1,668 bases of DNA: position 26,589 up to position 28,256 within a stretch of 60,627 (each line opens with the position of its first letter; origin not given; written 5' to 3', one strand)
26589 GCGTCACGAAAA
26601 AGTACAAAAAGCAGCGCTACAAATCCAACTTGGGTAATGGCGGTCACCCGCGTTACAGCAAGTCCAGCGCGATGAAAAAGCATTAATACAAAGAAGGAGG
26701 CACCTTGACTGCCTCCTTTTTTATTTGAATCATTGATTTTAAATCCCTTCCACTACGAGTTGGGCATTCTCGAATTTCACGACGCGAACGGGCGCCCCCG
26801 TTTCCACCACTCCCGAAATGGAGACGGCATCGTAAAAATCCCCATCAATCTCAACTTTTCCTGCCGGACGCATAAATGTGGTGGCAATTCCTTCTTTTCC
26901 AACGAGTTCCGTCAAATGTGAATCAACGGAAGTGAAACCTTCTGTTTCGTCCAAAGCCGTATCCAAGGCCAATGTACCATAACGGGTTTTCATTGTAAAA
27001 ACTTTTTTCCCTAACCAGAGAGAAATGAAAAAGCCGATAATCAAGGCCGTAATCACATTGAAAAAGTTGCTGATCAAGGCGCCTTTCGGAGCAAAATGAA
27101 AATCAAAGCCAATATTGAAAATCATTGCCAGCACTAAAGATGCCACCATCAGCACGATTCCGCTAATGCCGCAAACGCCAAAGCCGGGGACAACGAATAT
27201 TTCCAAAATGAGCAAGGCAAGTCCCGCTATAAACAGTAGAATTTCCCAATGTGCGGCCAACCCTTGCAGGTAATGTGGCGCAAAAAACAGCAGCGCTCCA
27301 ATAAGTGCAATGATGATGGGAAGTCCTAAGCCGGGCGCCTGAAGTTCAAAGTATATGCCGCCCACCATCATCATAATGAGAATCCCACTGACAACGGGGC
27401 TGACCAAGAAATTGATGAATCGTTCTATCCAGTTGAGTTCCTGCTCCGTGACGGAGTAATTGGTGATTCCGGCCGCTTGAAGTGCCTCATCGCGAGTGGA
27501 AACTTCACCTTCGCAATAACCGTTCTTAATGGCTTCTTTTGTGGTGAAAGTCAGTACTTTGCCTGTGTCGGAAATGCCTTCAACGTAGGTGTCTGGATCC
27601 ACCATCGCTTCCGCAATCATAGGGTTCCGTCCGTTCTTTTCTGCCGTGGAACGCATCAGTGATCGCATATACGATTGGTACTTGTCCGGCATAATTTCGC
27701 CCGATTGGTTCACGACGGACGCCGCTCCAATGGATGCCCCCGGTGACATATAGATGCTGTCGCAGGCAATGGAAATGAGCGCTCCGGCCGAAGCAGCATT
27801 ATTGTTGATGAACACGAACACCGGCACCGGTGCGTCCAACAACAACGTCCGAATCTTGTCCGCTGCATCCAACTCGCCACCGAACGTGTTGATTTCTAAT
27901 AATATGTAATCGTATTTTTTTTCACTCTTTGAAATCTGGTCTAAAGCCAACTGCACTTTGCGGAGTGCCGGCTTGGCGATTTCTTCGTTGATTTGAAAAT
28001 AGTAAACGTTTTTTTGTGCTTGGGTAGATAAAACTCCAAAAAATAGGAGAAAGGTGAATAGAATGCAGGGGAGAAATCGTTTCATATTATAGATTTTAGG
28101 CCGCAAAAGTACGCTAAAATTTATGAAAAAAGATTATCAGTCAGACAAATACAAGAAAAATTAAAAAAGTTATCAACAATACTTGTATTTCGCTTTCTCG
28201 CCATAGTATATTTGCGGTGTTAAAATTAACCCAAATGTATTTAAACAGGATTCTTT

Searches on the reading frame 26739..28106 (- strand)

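Call 83: search_protein_families(library=pfam, proteins=[window:26739-28106:-], max_evalue=0.001)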
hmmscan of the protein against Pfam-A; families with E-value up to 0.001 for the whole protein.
window:26739-28106:- (455 aa): 5 families
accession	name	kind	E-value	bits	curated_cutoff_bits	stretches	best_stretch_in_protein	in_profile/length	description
PF25145.1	NfeD1b_N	-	9.9e-47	159.4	40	1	34-221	2-188/189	NfeD1b, N-terminal domain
PF24961.1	NfeD_membrane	-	1.2e-24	87.1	26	1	239-365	2-117/119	NfeD integral membrane domain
PF01957.25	NfeD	-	5.7e-13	49.3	29.1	1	400-453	3-56/57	NfeD-like C-terminal, partner-binding domain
PF01972.22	SDH_protease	-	5.2e-05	22.8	31.3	1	68-128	94-154/286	ClpP-like SDH-type serine proteinase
PF01343.23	Peptidase_S49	-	5.3e-05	23.7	24.9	1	91-134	4-47/154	Peptidase family S49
